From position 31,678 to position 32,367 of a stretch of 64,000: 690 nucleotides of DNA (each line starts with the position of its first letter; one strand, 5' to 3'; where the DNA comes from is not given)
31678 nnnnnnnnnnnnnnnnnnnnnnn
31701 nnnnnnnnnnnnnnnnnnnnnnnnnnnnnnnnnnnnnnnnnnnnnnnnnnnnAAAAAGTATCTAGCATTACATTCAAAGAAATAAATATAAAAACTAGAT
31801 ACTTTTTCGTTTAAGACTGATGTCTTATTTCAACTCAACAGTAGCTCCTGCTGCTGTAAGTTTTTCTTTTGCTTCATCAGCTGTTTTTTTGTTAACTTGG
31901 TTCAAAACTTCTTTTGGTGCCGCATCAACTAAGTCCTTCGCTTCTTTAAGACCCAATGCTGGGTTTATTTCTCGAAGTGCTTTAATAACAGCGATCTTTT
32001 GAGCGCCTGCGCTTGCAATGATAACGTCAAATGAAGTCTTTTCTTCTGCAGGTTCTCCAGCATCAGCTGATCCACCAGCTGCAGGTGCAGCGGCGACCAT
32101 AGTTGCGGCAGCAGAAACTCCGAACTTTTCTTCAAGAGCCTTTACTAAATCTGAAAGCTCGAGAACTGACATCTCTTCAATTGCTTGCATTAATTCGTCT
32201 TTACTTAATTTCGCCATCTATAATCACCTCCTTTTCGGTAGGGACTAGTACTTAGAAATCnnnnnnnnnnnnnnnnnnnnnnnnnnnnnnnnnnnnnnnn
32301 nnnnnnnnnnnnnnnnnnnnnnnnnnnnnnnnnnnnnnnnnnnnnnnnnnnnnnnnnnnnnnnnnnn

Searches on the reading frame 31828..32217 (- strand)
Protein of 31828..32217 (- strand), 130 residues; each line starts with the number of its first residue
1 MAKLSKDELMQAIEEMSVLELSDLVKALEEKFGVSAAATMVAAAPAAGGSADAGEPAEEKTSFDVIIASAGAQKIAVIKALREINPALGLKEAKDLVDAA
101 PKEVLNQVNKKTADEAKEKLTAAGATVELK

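Call 11: search_protein_families(library=pfam, proteins=[window:31828-32217:-], max_evalue=0.001)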
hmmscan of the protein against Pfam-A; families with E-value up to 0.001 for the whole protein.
window:31828-32217:- (130 aa): 2 families
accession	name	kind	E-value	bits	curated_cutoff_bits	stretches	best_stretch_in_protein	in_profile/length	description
PF00542.24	Ribosomal_L12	-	7.4e-25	87.5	25.9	1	63-130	1-67/67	Ribosomal protein L7/L12 C-terminal domain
PF16320.10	Ribosomal_L12_N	-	7.2e-20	70.9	25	1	6-50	2-47/48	Ribosomal protein L7/L12 dimerisation domain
